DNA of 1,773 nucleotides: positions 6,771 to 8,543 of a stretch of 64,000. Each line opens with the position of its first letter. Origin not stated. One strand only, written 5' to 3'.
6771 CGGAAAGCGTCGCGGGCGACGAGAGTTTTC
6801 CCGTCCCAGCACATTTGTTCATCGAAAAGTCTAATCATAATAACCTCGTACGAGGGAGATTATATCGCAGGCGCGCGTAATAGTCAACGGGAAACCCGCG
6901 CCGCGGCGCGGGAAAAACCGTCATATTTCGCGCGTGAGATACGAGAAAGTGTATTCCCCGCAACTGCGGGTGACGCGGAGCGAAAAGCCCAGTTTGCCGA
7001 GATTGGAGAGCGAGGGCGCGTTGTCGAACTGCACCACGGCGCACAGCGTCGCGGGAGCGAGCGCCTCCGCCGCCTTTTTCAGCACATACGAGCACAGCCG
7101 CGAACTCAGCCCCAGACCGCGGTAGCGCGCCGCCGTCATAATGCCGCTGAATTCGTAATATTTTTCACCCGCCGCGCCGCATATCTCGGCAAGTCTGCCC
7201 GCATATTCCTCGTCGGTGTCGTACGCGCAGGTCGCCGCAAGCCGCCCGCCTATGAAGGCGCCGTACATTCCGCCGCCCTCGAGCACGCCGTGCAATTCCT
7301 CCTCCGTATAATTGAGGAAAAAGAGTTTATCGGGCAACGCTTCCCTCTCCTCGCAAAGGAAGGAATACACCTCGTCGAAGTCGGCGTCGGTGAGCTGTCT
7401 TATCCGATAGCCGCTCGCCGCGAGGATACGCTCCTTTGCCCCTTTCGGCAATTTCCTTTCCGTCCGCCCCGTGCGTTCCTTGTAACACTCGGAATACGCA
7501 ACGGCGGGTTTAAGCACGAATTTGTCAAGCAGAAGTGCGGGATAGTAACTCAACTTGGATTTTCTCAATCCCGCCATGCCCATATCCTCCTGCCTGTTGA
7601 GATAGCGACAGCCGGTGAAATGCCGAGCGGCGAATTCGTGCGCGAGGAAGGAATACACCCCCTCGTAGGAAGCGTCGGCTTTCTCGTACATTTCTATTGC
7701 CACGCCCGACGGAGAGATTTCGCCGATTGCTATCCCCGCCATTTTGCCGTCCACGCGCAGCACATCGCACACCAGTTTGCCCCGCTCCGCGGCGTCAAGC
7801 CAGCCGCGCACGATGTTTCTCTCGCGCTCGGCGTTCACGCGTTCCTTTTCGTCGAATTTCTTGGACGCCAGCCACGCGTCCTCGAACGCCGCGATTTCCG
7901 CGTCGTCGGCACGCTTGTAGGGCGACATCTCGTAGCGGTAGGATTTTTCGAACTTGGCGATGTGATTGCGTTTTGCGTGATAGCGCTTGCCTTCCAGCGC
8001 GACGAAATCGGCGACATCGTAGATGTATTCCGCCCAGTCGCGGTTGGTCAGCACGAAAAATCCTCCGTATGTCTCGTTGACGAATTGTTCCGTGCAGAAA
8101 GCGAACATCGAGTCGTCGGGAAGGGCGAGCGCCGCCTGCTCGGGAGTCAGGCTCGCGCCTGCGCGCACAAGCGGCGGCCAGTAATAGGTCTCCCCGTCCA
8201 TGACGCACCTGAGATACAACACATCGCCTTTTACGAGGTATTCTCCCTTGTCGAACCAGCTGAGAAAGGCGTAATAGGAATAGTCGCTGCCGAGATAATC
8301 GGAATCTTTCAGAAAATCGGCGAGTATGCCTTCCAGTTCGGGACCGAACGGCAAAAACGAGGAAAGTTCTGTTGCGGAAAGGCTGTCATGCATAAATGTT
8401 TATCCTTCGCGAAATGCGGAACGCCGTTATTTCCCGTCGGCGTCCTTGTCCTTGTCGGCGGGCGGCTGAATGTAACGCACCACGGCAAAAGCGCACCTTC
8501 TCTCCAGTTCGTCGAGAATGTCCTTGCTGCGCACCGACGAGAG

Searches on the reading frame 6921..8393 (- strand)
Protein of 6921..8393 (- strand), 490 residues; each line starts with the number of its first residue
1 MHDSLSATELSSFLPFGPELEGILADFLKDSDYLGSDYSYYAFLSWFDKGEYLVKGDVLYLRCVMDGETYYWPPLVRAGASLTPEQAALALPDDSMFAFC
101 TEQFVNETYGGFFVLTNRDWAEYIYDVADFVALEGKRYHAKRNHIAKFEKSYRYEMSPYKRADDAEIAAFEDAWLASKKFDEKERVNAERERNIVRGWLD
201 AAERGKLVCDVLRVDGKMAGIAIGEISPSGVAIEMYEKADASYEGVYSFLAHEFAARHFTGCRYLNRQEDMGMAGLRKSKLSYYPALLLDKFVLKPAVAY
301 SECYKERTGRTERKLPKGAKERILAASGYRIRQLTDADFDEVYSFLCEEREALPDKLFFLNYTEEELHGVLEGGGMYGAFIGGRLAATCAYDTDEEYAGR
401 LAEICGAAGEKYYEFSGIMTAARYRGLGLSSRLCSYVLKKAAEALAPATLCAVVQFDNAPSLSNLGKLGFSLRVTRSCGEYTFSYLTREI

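Call 3: search_protein_families(library=pfam, proteins=[window:6921-8393:-], max_evalue=0.01)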
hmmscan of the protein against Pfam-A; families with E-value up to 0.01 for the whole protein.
window:6921-8393:- (490 aa): 5 families
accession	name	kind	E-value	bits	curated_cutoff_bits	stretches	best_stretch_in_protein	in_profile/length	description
PF09924.15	LPG_synthase_C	-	2.4e-33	115.9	27.5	1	35-293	8-296/298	Phosphatidylglycerol lysyltransferase, C-terminal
PF00583.31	Acetyltransf_1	-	2e-07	31.7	20.7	1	351-470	14-116/116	Acetyltransferase (GNAT) family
PF13527.13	Acetyltransf_9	-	9.5e-05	22.8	25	1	330-445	1-105/127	Acetyltransferase (GNAT) domain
PF13302.13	Acetyltransf_3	-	0.00028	22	25.4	1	331-470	4-137/138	Acetyltransferase (GNAT) domain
PF08445.16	FR47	-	0.0014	19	22.1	1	414-474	23-81/86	FR47-like protein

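Call 4: search_protein_families(library=ncbifam, proteins=[window:6921-8393:-], max_evalue=0.01)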
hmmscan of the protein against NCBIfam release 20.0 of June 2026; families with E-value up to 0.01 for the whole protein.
window:6921-8393:- (490 aa): 0 families

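Call 7: search_solved_structures(query=window:6921-8393:-, max_evalue=1, show_alignments=2)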
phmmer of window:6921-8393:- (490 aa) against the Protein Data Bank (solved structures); distinct sequences matched with E-value up to 1: 3.
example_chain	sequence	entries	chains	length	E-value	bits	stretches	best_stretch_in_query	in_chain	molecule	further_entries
2hqy_A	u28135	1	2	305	3.6e-26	95.2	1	112-293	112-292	conserved hypothetical protein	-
6dtk_A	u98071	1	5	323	0.16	13.9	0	205-262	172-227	Superoxide dismutase C111S/D83S-C111S HETERODIMER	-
2jlm_A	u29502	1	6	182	0.85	11.6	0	417-472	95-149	PUTATIVE PHOSPHINOTHRICIN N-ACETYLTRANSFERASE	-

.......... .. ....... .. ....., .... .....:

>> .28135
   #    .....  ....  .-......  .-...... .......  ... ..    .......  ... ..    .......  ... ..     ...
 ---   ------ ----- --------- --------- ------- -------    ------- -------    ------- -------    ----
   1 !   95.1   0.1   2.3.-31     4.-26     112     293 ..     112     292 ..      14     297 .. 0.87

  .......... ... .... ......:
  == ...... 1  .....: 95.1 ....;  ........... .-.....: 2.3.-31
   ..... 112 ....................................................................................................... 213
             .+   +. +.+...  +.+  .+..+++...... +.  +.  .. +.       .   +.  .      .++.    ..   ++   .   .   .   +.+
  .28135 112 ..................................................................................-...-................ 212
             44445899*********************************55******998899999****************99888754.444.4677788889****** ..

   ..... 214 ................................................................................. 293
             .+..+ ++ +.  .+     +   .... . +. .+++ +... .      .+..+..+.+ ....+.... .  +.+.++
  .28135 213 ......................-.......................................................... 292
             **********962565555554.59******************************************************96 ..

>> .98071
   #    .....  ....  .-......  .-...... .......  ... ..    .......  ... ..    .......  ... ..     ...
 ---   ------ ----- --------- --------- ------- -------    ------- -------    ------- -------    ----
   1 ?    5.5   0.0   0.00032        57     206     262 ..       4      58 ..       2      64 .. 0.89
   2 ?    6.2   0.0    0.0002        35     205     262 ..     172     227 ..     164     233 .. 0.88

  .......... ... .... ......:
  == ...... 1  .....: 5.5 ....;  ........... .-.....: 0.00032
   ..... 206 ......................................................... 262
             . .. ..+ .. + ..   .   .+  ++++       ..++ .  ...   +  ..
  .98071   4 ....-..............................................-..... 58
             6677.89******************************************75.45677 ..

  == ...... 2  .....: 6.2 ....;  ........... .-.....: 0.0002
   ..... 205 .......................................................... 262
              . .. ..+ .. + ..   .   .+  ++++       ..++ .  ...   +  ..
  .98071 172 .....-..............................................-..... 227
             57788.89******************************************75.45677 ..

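Call 8: find_homologous_proteins(query=window:6921-8393:-, max_evalue=0.00001)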
Query window:6921-8393:- (490 aa): 186 proteins with E <= 0.00001 among 8000 candidates; the best 120 are listed.
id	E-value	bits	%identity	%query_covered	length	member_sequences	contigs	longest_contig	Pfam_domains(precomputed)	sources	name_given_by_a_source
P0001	0.0e+0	1102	99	100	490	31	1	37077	PF09924.16,PF00583.32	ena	-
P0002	1.4e-243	827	74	100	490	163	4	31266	PF09924.16,PF00583.32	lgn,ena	-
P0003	1.0e-240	818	73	100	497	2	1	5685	PF09924.16,PF00583.32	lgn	-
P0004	8.7e-209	712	66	100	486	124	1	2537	PF09924.16,PF00583.32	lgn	-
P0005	1.4e-199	682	64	97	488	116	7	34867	PF09924.16,PF00583.32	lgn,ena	-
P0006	2.6e-199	681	65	98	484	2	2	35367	PF09924.16,PF00583.32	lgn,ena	-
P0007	4.3e-199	680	65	98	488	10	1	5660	PF09924.16,PF00583.32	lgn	-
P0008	2.8e-197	674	62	100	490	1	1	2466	PF09924.16,PF00583.32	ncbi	-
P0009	1.9e-196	672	63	98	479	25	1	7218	PF09924.16,PF00583.32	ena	-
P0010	2.2e-196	671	62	99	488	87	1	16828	PF09924.16,PF00583.32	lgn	-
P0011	1.2e-194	666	62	100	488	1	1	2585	PF09924.16,PF00583.32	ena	-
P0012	7.8e-193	660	61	99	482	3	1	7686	PF13302.14,PF09924.16,PF00583.32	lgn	-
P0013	6.7e-192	657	62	98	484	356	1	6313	PF09924.16,PF00583.32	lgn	-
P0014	1.6e-191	655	61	100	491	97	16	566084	PF09924.16,PF00583.32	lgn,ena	-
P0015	1.1e-188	646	62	98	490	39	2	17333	PF13302.14,PF09924.16,PF00583.32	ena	-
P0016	3.4e-188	645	62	98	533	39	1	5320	PF13302.14,PF09924.16,PF00583.32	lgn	-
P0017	3.6e-187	641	59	100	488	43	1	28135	PF09924.16,PF00583.32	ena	-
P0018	7.4e-186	637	60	98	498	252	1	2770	PF09924.16,PF00583.32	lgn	-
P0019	1.8e-185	636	60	98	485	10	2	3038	PF13302.14,PF09924.16,PF00583.32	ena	-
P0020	1.6e-181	622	59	98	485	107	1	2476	PF09924.16,PF00583.32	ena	-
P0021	6.7e-140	485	48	97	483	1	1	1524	PF13302.14,PF09924.16,PF00583.32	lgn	-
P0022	1.5e-139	484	61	75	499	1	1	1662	PF09924.16,PF00583.32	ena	-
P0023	2.4e-138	480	50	98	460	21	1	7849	PF09924.16,PF00583.32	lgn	-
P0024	2.5e-138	480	48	98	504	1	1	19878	PF13302.14,PF08445.17,PF09924.16,PF00583.32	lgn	-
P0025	4.4e-138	479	49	95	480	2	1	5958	PF13302.14,PF09924.16,PF00583.32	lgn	-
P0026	2.3e-136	474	48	95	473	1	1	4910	PF09924.16,PF00583.32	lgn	-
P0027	1.2e-135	471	49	98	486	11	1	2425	PF09924.16,PF13527.14,PF00583.32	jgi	jgi:GNAT superfamily N-acetyltransferase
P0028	2.5e-135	470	49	98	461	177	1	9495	PF09924.16,PF13527.14,PF00583.32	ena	-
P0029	7.9e-135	468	48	95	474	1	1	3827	PF09924.16,PF00583.32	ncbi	-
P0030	4.3e-134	466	43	98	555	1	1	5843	PF09924.16,PF00583.32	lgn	-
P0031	3.5e-133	463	42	98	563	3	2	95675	PF09924.16,PF00583.32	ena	-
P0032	1.7e-131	457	47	97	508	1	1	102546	PF13302.14,PF09924.16,PF00583.32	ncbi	-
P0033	5.6e-131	456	46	98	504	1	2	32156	PF13302.14,PF08445.17,PF09924.16,PF00583.32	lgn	-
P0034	7.2e-131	455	62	64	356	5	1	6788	PF09924.16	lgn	-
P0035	1.1e-130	455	47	95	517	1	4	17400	PF13302.14,PF09924.16,PF00583.32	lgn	-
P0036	2.7e-130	454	46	98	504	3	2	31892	PF13302.14,PF09924.16,PF00583.32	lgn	-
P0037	3.1e-130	453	44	98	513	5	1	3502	PF13302.14,PF09924.16,PF00583.32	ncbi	ncbi:MAG: GNAT family N-acetyltransferase [Clostridia bacterium]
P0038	4.3e-130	453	47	98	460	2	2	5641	PF09924.16,PF13527.14,PF00583.32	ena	-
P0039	3.0e-129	450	45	98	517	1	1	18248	PF13302.14,PF08445.17,PF09924.16,PF00583.32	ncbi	-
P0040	2.0e-128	447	46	94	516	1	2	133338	PF13302.14,PF09924.16,PF00583.32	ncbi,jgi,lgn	jgi:ribosomal protein S18 acetylase RimI-like enzyme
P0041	2.8e-127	444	45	98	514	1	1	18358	PF13302.14,PF08445.17,PF09924.16,PF00583.32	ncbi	-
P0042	7.4e-127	442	48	97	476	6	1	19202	PF13302.14,PF09924.16,PF00583.32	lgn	-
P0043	1.0e-126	442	44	98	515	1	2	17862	PF13302.14,PF09924.16,PF00583.32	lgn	-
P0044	1.0e-125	438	58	73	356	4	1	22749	PF09924.16,PF00583.32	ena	-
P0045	1.2e-125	438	45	98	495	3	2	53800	PF09924.16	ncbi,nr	ncbi:MAG: phosphatidylglycerol lysyltransferase domain-containing protein [Clostridia bacterium]|nr:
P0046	4.8e-125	436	46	98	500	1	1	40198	PF13302.14,PF09924.16,PF00583.32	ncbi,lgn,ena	-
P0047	5.1e-125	436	61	68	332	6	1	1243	PF13302.14,PF09924.16,PF00583.32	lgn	-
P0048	5.6e-124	433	46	97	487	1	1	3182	PF09924.16,PF00583.32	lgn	-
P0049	2.3e-123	431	46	97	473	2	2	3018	PF09924.16,PF00583.32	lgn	-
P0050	1.1e-122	429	46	96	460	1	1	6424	PF09924.16,PF00583.32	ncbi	-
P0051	2.7e-120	421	46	98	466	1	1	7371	PF13302.14,PF09924.16,PF00583.32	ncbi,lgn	-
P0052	4.6e-120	420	44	98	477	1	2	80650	PF13302.14,PF08445.17,PF09924.16,PF00583.32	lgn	-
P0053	9.1e-120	419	46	97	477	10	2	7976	PF09924.16,PF00583.32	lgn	-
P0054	1.2e-118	415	48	98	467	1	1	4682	PF13302.14,PF09924.16,PF00583.32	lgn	-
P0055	1.6e-117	411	46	98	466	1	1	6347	PF08445.17,PF09924.16,PF00583.32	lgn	-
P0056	4.0e-117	410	44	96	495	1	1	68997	PF09924.16,PF00583.32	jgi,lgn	-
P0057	4.8e-117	410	46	98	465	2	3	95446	PF13508.14,PF09924.16,PF00583.32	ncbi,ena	-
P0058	6.2e-117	409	47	98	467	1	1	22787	PF09924.16,PF00583.32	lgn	-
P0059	6.9e-117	409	45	98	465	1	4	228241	PF13302.14,PF13508.14,PF09924.16,PF00583.32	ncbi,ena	-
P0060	1.6e-113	398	46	98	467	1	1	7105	PF09924.16,PF00583.32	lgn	-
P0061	5.0e-113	397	45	98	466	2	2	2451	PF13302.14,PF13508.14,PF08445.17,PF09924.16,PF00583.32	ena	-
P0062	6.3e-111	390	41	98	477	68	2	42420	PF09924.16,PF00583.32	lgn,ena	-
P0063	1.9e-110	388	43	97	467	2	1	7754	PF13302.14,PF09924.16,PF00583.32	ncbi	-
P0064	1.3e-108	382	42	98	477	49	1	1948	PF08445.17,PF09924.16,PF00583.32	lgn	-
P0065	9.9e-105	369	41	98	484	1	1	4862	PF09924.16,PF00583.32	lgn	-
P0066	2.4e-104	368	40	98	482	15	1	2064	PF09924.16,PF13527.14,PF00583.32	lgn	-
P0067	1.3e-102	362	40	95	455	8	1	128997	PF13302.14,PF09924.16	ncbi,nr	ncbi:MAG: GNAT family N-acetyltransferase [Paludibacteraceae bacterium]|nr:GNAT family N-acetyltrans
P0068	2.8e-95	338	40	95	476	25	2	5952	PF13302.14,PF13508.14,PF09924.16,PF00583.32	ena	-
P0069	1.2e-93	333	45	59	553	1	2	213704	PF13302.14,PF08445.17,PF09924.16,PF00583.32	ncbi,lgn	-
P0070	3.6e-92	328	40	98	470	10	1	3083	PF13302.14,PF13508.14,PF08445.17,PF09924.16,PF00583.32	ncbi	-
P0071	9.6e-92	326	39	95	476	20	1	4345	PF13302.14,PF13508.14,PF08445.17,PF09924.16,PF00583.32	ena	-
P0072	8.5e-91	323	38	95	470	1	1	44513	PF09924.16,PF00583.32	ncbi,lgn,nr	ncbi:MAG: GNAT family N-acetyltransferase [Clostridia bacterium]|nr:GNAT family N-acetyltransferase 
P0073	3.8e-90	321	39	98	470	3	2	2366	PF13302.14,PF13508.14,PF09924.16,PF00583.32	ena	-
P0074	2.5e-82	295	36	93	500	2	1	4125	PF13302.14,PF08445.17,PF09924.16,PF00583.32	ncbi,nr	ncbi:MAG: GNAT family N-acetyltransferase [Clostridiales bacterium]|nr:GNAT family N-acetyltransfera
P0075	3.0e-82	295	37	95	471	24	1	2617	PF09924.16,PF00583.32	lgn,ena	-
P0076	1.8e-77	279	37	95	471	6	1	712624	PF09924.16,PF00583.32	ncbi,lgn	-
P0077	1.8e-56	210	40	56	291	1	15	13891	PF09924.16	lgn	-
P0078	4.5e-55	205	40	58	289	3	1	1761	PF09924.16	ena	-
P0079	4.5e-45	173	35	58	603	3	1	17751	PF13508.14,PF09924.16,PF13527.14,PF00583.32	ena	-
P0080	7.7e-42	162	33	57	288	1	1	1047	PF09924.16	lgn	-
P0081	8.6e-38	148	34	56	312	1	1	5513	PF09924.16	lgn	-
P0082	6.1e-37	146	33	54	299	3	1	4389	PF09924.16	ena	-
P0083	3.9e-36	143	33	56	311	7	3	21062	PF09924.16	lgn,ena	-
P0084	5.8e-36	142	34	56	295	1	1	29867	PF09924.16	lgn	-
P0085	1.7e-35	141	36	54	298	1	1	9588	PF09924.16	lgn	-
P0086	1.0e-34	138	36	54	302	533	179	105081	PF09924.16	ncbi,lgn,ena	-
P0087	2.0e-34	137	33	54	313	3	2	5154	PF09924.16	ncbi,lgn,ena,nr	ncbi:MAG: phosphatidylglycerol lysyltransferase domain-containing protein [Clostridia bacterium]|nr:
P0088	1.5e-33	134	33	54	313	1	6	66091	PF09924.16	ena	-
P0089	2.3e-33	134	36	54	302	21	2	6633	PF09924.16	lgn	-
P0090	3.7e-33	133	38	38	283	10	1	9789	PF09924.16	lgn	-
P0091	2.5e-32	130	33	54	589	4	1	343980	PF09924.16,PF13527.14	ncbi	ncbi:MAG: GNAT family N-acetyltransferase [Bacilli bacterium]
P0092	1.2e-31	128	37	37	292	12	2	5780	PF09924.16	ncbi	ncbi:MAG: phosphatidylglycerol lysyltransferase domain-containing protein [Sphaerochaetaceae bacteri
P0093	1.2e-30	125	40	36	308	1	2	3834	PF09924.16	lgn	-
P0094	4.7e-30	123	33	54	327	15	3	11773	PF09924.16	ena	-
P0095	1.0e-29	122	31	56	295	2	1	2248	PF09924.16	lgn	-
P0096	2.2e-29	121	33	54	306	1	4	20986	PF09924.16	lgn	-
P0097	3.2e-29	120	34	54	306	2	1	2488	PF09924.16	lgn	-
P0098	4.3e-28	116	35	55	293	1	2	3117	PF09924.16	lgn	-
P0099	1.1e-27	115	35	39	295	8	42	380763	PF09924.16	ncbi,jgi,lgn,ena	ncbi:MAG: DUF2156 domain-containing protein [Acutalibacteraceae bacterium]|jgi:hypothetical protein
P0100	4.5e-26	110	32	58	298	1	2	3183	PF09924.16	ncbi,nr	ncbi:MAG: phosphatidylglycerol lysyltransferase domain-containing protein [Victivallaceae bacterium]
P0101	1.2e-25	108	33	38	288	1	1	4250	PF09924.16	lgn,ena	-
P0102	2.7e-24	104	36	36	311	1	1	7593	PF09924.16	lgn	-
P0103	1.5e-23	102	28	56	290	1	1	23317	PF09924.16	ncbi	-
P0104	2.5e-23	101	30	55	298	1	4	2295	PF09924.16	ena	-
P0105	2.8e-23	101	35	36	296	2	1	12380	PF09924.16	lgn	-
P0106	3.5e-23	100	33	38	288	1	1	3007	PF09924.16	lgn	-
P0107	4.4e-23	100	28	58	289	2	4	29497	PF09924.16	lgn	-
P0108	5.1e-23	100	27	55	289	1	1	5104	PF09924.16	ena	-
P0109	5.9e-23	100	30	54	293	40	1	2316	PF09924.16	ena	-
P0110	1.1e-22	99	30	42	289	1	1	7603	PF09924.16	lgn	-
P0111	1.3e-22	98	31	54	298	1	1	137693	PF09924.16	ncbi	-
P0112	1.3e-22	98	30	55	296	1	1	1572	PF09924.16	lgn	-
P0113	2.5e-22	98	33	35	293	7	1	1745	PF09924.16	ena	-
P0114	8.9e-22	96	37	36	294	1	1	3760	PF09924.16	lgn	-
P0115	9.1e-22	96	35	40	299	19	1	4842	PF09924.16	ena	-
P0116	1.1e-21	95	33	41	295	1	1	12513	PF09924.16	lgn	-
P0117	1.4e-21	95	36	39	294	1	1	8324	PF09924.16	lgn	-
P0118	2.7e-21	94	32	38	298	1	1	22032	PF09924.16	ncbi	-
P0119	4.8e-21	93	34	38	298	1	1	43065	PF09924.16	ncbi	-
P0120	5.1e-21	93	31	36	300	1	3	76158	PF09924.16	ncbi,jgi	jgi:hypothetical protein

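Call 9: find_related_loci(query=window:6921-8393:-, collection=genome_contigs, flank=10000)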
Query window:6921-8393:- (490 aa) in genome_contigs; peptide patterns used: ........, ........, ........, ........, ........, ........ (x = any residue, [..] = any of these).
75 stretches matched a pattern; 16 encode a relative of the query (tblastn E <= 1e-3); 16 distinct loci.
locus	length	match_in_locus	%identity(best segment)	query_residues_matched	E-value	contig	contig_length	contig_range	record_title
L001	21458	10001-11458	66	1-490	0e+0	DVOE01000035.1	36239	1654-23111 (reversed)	MAG TPA_asm: Candidatus Limadaptatus stercoripullorum isolate 10406 CHK104__C262727_L36239_ERR2241852, whole genome shot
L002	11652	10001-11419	65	13-487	0e+0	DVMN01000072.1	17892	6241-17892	MAG TPA_asm: Candidatus Limadaptatus stercorigallinarum isolate 1063 CHK57__C272317_L17892_ERR2241743, whole genome shot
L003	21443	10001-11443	62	8-490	0e+0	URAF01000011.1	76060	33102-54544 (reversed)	uncultured Clostridiales bacterium isolate UMGS814 genome assembly, contig: NODE_108_length_76060_cov_4.344293, whole ge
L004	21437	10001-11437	62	10-490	0e+0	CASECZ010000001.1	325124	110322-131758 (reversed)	uncultured Clostridia bacterium isolate A31_L1_344344_idba_bin.52 genome assembly, contig: A31_L1_344344_idba_bin.52.fa_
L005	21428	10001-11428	63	12-490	0e+0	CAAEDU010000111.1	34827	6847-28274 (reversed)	MAG TPA_asm: Clostridia bacterium, isolate HGM11451, WGS project CAAEDU010000000 data, contig: ERS396505_7_k85_193514, w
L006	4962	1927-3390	61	1-490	0e+0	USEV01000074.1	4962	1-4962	uncultured Clostridiales bacterium isolate UMGS1656 genome assembly, contig: NODE_1390_length_4962_cov_4.099450, whole g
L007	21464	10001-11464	59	1-490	0e+0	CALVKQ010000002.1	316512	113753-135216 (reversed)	MAG: uncultured Clostridia bacterium isolate BRZ_ET__bin92 genome assembly, contig: BRZ_ET__NODE_26_length_316512_cov_23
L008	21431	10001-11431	60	12-490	0e+0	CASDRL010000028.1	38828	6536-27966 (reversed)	uncultured Clostridia bacterium isolate SI.A15.metabat-bins.145 genome assembly, contig: SI.A15.metabat-bins.145.fa_k141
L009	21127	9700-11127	62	12-490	0e+0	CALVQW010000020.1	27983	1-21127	MAG: uncultured Clostridia bacterium isolate BRZ_MP__bin75 genome assembly, contig: BRZ_MP__NODE_1508_length_27983_cov_2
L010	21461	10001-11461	60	2-490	0e+0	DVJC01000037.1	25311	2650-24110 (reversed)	MAG TPA_asm: Candidatus Limadaptatus stercoravium isolate CHK154-227 CHK154__C120565_L25311_ERR2241939, whole genome sho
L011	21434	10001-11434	59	11-490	0e+0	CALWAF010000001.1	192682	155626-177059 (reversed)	MAG: uncultured Clostridia bacterium isolate BRZ_BI__bin75 genome assembly, contig: BRZ_BI__NODE_55_length_192682_cov_7.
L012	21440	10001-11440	62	11-490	0e+0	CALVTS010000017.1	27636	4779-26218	MAG: uncultured Clostridia bacterium isolate BRZ_V__bin16 genome assembly, contig: BRZ_V__NODE_1613_length_27636_cov_41.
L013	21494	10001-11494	46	12-490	2e-131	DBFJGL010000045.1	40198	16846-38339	MAG TPA_asm: Christensenellales bacterium isolate MAG8047 contig45, whole genome shotgun sequence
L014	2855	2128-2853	72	1-248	5e-123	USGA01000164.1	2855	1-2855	uncultured Clostridia bacterium isolate UMGS1688 genome assembly, contig: NODE_5781_length_2855_cov_2.701786, whole geno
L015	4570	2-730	73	248-490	1e-114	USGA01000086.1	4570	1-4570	uncultured Clostridia bacterium isolate UMGS1688 genome assembly, contig: NODE_3108_length_4570_cov_2.625914, whole geno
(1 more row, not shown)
